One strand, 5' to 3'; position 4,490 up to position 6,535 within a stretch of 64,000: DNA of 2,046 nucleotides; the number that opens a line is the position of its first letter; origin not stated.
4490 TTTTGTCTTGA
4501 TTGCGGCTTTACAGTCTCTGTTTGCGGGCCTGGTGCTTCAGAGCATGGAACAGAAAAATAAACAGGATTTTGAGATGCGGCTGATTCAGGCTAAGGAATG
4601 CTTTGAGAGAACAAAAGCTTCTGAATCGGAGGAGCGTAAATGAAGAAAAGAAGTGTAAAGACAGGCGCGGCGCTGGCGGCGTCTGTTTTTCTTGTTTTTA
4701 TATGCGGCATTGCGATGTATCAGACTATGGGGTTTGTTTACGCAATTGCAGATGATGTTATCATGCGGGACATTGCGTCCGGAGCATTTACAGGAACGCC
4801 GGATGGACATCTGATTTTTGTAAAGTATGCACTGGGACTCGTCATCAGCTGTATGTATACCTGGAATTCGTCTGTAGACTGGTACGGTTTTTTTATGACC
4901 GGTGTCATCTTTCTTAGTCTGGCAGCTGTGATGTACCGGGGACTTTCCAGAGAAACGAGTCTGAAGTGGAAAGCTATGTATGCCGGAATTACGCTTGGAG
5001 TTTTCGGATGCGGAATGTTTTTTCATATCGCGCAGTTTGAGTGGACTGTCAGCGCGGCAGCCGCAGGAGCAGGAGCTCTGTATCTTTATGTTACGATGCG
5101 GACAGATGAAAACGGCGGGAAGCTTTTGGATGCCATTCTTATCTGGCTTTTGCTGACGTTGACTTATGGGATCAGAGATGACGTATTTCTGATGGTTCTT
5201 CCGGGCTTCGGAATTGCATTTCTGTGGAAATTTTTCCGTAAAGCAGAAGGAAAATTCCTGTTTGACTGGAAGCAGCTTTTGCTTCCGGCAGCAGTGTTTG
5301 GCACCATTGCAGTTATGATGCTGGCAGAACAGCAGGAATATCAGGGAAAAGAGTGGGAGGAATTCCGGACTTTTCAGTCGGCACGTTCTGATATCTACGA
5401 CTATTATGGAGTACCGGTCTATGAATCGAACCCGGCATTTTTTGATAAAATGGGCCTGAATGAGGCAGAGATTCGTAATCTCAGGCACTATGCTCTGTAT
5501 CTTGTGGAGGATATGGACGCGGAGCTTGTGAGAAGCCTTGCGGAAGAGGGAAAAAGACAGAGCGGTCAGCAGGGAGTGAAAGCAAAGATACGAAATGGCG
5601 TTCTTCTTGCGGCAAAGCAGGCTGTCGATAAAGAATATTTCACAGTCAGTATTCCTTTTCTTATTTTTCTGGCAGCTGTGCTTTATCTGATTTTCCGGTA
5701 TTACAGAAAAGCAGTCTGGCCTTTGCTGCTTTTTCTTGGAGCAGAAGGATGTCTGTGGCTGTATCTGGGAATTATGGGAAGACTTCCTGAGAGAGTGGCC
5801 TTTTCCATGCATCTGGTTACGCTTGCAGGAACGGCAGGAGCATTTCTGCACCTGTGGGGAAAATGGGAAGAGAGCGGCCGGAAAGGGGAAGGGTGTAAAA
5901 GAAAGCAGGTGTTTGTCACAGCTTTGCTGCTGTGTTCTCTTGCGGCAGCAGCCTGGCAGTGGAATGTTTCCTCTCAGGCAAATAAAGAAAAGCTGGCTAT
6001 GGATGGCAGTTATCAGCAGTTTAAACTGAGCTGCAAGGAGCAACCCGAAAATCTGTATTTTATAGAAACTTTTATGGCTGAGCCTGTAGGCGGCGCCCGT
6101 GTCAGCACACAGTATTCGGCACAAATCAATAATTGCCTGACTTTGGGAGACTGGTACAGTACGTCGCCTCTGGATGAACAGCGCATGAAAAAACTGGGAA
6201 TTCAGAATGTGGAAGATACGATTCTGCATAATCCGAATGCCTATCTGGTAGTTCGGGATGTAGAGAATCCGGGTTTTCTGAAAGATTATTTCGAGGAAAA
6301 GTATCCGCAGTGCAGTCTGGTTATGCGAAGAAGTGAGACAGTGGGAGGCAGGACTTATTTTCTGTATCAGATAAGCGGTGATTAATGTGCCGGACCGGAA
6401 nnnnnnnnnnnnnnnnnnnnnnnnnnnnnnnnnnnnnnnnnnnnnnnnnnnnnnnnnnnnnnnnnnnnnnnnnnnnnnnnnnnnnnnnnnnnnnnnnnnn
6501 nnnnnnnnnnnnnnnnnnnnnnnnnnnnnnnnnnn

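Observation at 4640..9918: Three tandem paralogs of an uncharacterised ~570-600 aa polytopic membrane protein family with a conserved (N/A)DDV-x-MR loop: candidate novel GT-C-type glycan transferases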

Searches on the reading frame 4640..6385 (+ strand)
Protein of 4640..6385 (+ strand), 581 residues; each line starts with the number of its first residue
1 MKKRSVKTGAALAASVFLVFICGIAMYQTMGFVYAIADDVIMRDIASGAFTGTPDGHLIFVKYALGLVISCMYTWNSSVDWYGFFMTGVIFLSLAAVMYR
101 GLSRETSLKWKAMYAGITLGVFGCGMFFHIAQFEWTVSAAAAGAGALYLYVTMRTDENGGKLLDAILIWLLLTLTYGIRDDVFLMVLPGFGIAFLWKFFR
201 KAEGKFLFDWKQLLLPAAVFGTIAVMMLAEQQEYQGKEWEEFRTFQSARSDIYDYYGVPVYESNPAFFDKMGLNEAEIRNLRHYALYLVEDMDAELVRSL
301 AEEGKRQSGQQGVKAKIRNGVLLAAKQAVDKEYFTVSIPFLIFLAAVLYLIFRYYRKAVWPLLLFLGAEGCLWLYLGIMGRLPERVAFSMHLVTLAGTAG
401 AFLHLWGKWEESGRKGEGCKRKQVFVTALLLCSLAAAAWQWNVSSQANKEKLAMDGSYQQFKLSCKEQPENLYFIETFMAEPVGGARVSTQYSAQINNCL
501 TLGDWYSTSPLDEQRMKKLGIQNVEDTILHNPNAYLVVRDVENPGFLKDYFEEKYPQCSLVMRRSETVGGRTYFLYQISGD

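Call 4: search_protein_families(library=pfam, proteins=[window:4640-6385:+], max_evalue=1)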
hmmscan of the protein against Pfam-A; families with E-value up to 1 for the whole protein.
window:4640-6385:+ (581 aa): 0 families

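Call 5: search_protein_families(library=ncbifam, proteins=[window:4640-6385:+], max_evalue=1)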
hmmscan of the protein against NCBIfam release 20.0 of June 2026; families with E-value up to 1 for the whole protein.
window:4640-6385:+ (581 aa): 1 family
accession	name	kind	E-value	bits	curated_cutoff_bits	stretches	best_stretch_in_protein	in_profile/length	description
NF033168.1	lipo_LIC10766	hypoth_equivalog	0.17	11.9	150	1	561-579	114-132/142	lipoprotein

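Call 7: search_solved_structures(query=A1, max_evalue=10)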
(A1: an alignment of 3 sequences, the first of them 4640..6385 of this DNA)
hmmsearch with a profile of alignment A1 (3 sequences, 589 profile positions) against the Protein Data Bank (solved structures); distinct sequences matched with E-value up to 10: 0.

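Call 12: find_homologous_proteins(query=A1, max_evalue=0.001)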
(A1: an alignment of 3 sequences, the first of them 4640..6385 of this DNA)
Query A1 (3 sequences) (581 aa, profile of the alignment): 84 proteins with E <= 0.001 among 8000 candidates.
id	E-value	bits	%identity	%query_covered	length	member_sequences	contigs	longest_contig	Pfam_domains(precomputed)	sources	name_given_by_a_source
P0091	7.3e-289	978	99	100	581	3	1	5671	-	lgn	-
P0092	9.3e-279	944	92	100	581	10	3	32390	-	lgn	-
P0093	2.3e-277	940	93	100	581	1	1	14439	-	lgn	-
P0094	4.0e-223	761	69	98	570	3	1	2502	-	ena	-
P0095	6.4e-221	753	66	99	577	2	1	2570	-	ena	-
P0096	1.3e-218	746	69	100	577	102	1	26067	-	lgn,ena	-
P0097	6.3e-218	743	68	100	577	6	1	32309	-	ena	-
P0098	6.1e-214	730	65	100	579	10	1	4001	-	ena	-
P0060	3.2e-200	685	30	95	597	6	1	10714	-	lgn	-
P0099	8.3e-198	677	58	99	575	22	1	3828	-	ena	-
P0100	4.1e-197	675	59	100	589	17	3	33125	-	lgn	-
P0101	2.5e-194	666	60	100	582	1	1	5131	-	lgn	-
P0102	2.7e-193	662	57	100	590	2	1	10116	-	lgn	-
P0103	9.2e-193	660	57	98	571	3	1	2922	-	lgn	-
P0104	1.0e-191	657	55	99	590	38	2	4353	-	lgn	-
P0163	6.6e-93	331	31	90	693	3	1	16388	PF00754.32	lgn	-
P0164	3.1e-87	312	27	99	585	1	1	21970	-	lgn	-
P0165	6.9e-80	288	26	90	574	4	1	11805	-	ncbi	-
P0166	5.2e-79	285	23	97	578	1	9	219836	-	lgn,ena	-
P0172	2.3e-60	223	26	95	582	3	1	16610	-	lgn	-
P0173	1.2e-43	168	25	85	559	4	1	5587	-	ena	-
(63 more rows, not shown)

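Call 26: search_protein_representatives(alignment_id=A1)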
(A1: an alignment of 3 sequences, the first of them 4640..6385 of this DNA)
Query: 3 sequences, 589 profile positions. Proteins with E-value up to 0.001 (for the whole library): 5103; up to 1e-10: 3487; up to 1e-30: 998. The best 150 are listed.
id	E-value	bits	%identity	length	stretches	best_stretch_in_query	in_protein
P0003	1.0e-243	826.9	-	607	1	3-588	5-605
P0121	1.8e-182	624.6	-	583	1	13-588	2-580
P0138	1.5e-169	582.0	-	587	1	10-586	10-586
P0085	1.4e-164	565.6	-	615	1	4-585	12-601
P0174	6.4e-158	543.6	-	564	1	11-588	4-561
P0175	1.1e-156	539.5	-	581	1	4-569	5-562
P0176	4.4e-148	511.1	-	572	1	23-588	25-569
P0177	5.5e-144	497.6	-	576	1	11-587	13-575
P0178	3.8e-137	475.0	-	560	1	9-587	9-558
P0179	1.6e-135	469.7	-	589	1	17-568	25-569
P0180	4.2e-134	465.0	-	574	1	22-585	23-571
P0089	4.8e-133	461.5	-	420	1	175-589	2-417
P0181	3.8e-132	458.5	-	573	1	8-586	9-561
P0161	1.6e-110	387.1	-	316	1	1-305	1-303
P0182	2.6e-99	350.1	-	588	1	13-585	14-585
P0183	2.1e-97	343.8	-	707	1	13-588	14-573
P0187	9.0e-95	335.1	-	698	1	1-585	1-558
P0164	9.8e-88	311.8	-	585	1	14-585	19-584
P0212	8.6e-85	302.1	-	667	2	13-407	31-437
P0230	1.9e-81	291.1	-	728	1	2-586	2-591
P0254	3.1e-77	277.2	-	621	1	4-584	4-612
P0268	7.6e-76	272.6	-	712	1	6-585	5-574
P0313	3.3e-72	260.6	-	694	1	12-558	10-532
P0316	4.0e-72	260.3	-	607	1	4-575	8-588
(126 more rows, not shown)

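Call 34: find_related_loci(query=A1, collection=genome_contigs, flank=8000)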
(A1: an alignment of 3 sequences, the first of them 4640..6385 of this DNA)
Query A1 (581 aa) in genome_contigs; peptide patterns used: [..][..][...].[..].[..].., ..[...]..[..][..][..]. (x = any residue, [..] = any of these).
122 stretches matched a pattern; 34 encode a relative of the query (tblastn E <= 1e-3); 30 distinct loci.
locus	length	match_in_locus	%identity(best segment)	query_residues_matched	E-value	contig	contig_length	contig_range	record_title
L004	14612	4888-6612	68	1-579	0e+0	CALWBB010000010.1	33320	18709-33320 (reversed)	MAG: uncultured Merdimonas sp. isolate BRZ_NC__bin21 genome assembly, contig: BRZ_NC__NODE_1025_length_33320_cov_6.49932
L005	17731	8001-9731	65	1-579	0e+0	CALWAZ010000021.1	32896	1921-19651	MAG: uncultured Merdimonas sp. isolate E0_LS__bin115 genome assembly, contig: E0_LS__k127_1886385, whole genome shotgun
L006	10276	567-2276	58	1-577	0e+0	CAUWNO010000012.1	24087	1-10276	MAG: uncultured Lachnospiraceae bacterium isolate SRS10476997__bin57 genome assembly, contig: SRS10476997_NODE_2651_leng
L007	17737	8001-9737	54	1-577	0e+0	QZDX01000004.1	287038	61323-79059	Bacterium 1XD21-13 strain 1XD21-13 Scaffold4_1, whole genome shotgun sequence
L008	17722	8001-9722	56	1-578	0e+0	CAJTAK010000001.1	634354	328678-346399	Clostridia bacterium isolate A46_38.BP.DSS genome assembly, contig: MGBC000058.1, whole genome shotgun sequence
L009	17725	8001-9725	55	1-578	0e+0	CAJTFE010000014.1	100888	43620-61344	Clostridia bacterium isolate C56_79_FC_BP genome assembly, contig: MGBC000175.14, whole genome shotgun sequence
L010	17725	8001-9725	54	1-577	0e+0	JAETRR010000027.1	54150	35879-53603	MAG: Lachnoclostridium sp. isolate S30_Bin3 scaffold_645, whole genome shotgun sequence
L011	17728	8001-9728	57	1-579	0e+0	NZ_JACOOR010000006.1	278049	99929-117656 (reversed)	Anaerosacchariphilus hominis strain NSJ-68 H10_ctg006, whole genome shotgun sequence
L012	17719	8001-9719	54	1-578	0e+0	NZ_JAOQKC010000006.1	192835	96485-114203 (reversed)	Laedolimicola ammoniilytica strain Sanger_04 .13470_2_93.6, whole genome shotgun sequence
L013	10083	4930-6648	54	1-578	0e+0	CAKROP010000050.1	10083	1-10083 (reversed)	MAG: uncultured Anaerosacchariphilus sp. isolate REFINED_METABAT215_TOP10_CONTIGS_1500_ASSEMBLY_K77_MERGED__Hadza_MoBio_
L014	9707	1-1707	53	5-578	0e+0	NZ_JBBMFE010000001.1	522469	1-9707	Laedolimicola intestinihominis strain CLA-AA-H132 CLAAAH132_contig_1_length_522469, whole genome shotgun sequence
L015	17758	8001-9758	50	1-579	0e+0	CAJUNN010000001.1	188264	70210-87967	MAG TPA_asm: uncultured Lachnospiraceae bacterium isolate MGBC151438 genome assembly, contig: MGBC151438.1, whole genome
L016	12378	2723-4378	51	23-577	0e+0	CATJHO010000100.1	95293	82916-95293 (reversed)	MAG: uncultured Lachnospiraceae bacterium isolate iMGMC-355_1678881707 genome assembly, contig: MegahitA5_920, whole gen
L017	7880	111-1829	55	1-578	0e+0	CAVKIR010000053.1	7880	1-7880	Prevotella sp. CAG:279 isolate H07659-L1_cleanbin_000051 genome assembly, contig: Spades_H07659-L1_contig_5817, whole ge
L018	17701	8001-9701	51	7-578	1e-174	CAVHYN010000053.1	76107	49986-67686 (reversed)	Bulleidia sp. isolate G02653-L1_cleanbin_000021 genome assembly, contig: Spades_G02653-L1_contig_212, whole genome shotg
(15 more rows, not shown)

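Call 38: list_cluster_members(proteins=[P0183, P0187, P0230, P0268, P0313, P0212, P0254, P0316, P0165, P0173])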
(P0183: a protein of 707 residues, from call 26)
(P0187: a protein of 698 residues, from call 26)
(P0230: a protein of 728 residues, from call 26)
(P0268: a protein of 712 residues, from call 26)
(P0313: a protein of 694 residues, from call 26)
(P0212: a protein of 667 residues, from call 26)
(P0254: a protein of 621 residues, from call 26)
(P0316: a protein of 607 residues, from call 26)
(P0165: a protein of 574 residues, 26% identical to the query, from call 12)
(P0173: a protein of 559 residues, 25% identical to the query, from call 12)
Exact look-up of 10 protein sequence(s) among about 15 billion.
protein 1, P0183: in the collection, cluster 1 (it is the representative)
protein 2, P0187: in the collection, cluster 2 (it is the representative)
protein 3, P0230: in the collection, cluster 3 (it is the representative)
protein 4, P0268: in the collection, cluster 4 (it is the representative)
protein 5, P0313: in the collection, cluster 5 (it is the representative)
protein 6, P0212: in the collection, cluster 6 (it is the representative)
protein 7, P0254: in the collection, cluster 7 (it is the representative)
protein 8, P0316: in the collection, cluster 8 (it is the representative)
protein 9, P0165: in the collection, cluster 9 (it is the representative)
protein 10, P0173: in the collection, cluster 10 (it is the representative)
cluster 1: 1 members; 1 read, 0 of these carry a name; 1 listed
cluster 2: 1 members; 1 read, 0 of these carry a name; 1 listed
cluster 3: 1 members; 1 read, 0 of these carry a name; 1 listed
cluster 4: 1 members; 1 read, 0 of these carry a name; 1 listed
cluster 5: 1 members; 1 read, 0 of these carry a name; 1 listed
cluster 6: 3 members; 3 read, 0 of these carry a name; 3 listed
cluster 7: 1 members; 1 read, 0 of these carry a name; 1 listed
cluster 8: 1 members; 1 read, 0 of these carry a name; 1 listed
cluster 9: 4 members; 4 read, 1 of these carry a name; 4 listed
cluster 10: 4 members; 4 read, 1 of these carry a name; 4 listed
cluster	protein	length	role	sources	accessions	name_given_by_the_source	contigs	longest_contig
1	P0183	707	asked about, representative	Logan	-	-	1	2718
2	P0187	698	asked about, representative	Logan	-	-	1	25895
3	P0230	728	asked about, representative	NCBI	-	-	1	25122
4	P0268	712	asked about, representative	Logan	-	-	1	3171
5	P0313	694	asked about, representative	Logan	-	-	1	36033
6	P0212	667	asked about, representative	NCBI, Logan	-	-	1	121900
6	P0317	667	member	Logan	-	-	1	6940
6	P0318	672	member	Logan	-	-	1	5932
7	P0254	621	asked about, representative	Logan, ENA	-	-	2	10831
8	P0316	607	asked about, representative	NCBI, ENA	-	-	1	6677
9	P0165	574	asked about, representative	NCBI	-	-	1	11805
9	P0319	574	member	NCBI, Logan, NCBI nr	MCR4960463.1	MAG: hypothetical protein K6A74_03345 [Lachnospiraceae bacterium] | hypothetical protein [Lachnospiraceae bacterium]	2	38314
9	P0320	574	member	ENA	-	-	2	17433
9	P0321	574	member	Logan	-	-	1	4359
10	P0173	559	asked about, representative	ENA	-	-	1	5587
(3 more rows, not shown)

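Call 65: find_encoding_contigs(protein=P0166, flank=7000, max_places=2)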
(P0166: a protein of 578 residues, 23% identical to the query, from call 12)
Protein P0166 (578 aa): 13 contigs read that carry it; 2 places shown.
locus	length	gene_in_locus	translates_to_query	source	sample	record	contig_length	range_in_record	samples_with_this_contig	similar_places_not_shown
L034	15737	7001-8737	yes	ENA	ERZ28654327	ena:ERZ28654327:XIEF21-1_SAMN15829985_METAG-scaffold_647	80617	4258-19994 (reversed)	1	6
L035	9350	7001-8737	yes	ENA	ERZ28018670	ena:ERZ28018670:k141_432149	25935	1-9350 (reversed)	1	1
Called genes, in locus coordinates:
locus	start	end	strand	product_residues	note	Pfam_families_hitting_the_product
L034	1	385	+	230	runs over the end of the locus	PF02348:CTP_transf_3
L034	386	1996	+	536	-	PF14264:Glucos_trans_II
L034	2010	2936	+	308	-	PF00535:Glycos_transf_2, PF13641:Glyco_tranf_2_3 (weak)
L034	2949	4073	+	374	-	PF01757:Acyl_transf_3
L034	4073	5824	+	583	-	-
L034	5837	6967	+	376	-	PF01041:DegT_DnrJ_EryC1, PF00155:Aminotran_1_2, PF00266:Aminotran_5 (weak)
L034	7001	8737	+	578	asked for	-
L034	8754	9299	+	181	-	PF13302:Acetyltransf_3, PF13420:Acetyltransf_4, PF13523:Acetyltransf_8, PF00583:Acetyltransf_1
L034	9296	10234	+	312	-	PF00535:Glycos_transf_2, PF10111:Glyco_tranf_2_2 (weak), PF13641:Glyco_tranf_2_3 (weak)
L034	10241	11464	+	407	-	-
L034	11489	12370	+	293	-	PF00657:Lipase_GDSL, PF13472:Lipase_GDSL_2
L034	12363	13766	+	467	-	-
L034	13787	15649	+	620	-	PF13727:CoA_binding_3, PF01073:3Beta_HSD, PF01370:Epimerase, PF02719:Polysacc_synt_2, PF04321:RmlD_sub_bind, PF16363:GDP_Man_Dehyd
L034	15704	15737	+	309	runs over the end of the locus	PF00535:Glycos_transf_2, PF13641:Glyco_tranf_2_3 (weak)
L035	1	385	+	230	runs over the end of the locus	PF02348:CTP_transf_3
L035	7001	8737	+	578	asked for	-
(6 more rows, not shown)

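Call 66: find_encoding_contigs(protein=P0164, flank=7000, max_places=2)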
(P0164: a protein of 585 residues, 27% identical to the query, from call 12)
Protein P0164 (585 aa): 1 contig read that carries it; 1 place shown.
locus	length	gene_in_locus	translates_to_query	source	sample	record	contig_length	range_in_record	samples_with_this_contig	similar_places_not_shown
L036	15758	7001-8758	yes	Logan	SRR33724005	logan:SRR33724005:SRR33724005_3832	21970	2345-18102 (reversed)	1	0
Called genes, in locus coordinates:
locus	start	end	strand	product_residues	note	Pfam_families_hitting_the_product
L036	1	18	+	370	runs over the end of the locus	PF13477:Glyco_trans_4_2, PF13439:Glyco_transf_4, PF13579:Glyco_trans_4_4, PF20706:GT4-conflict (weak), PF00534:Glycos_transf_1, PF13692:Glyco_trans_1_4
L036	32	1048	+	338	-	PF00535:Glycos_transf_2, PF10111:Glyco_tranf_2_2, PF13641:Glyco_tranf_2_3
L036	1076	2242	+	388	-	PF00534:Glycos_transf_1, PF13692:Glyco_trans_1_4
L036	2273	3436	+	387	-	PF14897:EpsG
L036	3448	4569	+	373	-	PF13439:Glyco_transf_4, PF20706:GT4-conflict (weak), PF00534:Glycos_transf_1, PF13692:Glyco_trans_1_4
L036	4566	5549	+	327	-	PF04230:PS_pyruv_trans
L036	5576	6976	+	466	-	PF01943:Polysacc_synt, PF13440:Polysacc_synt_3 (faint)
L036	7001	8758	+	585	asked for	-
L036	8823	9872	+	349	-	PF00106:adh_short, PF01073:3Beta_HSD, PF01370:Epimerase, PF08659:KR (weak), PF13460:NAD_binding_10, PF16363:GDP_Man_Dehyd, PF07993:NAD_binding_4 (weak)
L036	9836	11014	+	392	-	PF02655:ATP-grasp_3, PF01071:GARS_A, PF02222:ATP-grasp (weak), PF02786:CPSase_L_D2, PF07478:Dala_Dala_lig_C, PF13535:ATP-grasp_4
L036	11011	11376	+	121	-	PF00892:EamA (faint)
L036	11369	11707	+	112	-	PF00892:EamA (weak)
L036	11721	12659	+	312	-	PF00535:Glycos_transf_2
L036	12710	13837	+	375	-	PF01041:DegT_DnrJ_EryC1, PF00155:Aminotran_1_2, PF00266:Aminotran_5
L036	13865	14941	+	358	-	PF01073:3Beta_HSD, PF01370:Epimerase, PF02719:Polysacc_synt_2, PF04321:RmlD_sub_bind, PF07993:NAD_binding_4, PF16363:GDP_Man_Dehyd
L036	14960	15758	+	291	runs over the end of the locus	PF00483:NTP_transferase, PF12804:NTP_transf_3 (weak)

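Call 67: find_encoding_contigs(protein=P0172, flank=7000, max_places=2)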
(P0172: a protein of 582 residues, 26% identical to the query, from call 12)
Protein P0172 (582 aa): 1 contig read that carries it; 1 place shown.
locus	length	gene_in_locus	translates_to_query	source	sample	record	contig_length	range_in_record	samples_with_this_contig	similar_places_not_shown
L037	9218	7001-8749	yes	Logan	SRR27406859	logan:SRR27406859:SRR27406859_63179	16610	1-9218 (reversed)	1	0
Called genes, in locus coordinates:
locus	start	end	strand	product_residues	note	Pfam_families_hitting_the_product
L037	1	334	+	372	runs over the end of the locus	PF02655:ATP-grasp_3, PF02786:CPSase_L_D2, PF07478:Dala_Dala_lig_C, PF13535:ATP-grasp_4, PF15632:ATPgrasp_Ter (faint)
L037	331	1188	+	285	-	PF01073:3Beta_HSD (faint), PF01370:Epimerase, PF04321:RmlD_sub_bind (weak), PF16363:GDP_Man_Dehyd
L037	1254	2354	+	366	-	-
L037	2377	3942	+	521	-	PF00682:HMGL-like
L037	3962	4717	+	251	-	PF02348:CTP_transf_3, PF12804:NTP_transf_3 (weak)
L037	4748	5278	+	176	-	PF08282:Hydrolase_3 (faint)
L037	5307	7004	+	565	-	-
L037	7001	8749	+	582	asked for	-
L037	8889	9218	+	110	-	?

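Call 68: find_encoding_contigs(protein=P0163, flank=7000, max_places=2)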
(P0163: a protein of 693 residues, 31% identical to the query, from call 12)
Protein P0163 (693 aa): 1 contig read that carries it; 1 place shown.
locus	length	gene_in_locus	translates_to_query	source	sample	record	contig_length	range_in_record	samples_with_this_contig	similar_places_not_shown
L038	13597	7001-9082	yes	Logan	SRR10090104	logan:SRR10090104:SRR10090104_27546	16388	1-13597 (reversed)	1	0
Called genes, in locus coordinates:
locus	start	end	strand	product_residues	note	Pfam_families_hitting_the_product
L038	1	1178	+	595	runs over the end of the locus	PF08439:Peptidase_M3_N, PF01432:Peptidase_M3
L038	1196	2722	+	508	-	PF00672:HAMP, PF00512:HisKA, PF02518:HATPase_c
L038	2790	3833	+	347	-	-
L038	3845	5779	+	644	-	-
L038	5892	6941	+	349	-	PF04488:Gly_transf_sug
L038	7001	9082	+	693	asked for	PF00754:F5_F8_type_C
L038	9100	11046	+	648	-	-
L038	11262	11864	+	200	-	PF07155:ECF-ribofla_trS, PF12822:ECF_trnsprt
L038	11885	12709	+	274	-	PF08543:Phos_pyr_kin, PF00294:PfkB (weak)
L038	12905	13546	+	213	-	PF02545:Maf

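Call 70: find_encoding_contigs(protein=P0165, flank=7000, max_places=2)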
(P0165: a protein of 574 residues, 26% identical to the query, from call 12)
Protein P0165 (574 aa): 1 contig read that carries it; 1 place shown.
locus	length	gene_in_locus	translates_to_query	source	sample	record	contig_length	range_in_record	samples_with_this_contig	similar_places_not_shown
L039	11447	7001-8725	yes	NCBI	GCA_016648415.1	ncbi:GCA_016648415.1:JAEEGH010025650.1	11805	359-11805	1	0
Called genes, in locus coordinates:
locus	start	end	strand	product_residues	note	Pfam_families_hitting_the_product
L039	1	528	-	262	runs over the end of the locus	PF01553:Acyltransferase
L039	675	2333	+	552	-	PF00990:GGDEF, PF00563:EAL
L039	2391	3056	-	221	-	PF24894:Hexapep_GlmU (faint), PF00132:Hexapep (faint), PF25084:LbH_EIF2B, PF25087:GMPPB_C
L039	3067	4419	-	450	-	PF02878:PGM_PMM_I, PF02879:PGM_PMM_II, PF02880:PGM_PMM_III, PF00408:PGM_PMM_IV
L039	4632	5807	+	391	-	PF11258:DUF3048, PF17479:DUF3048_C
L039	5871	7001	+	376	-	PF00657:Lipase_GDSL (weak), PF13472:Lipase_GDSL_2 (weak)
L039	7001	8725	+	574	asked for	-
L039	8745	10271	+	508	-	-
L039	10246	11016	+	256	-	-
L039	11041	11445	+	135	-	?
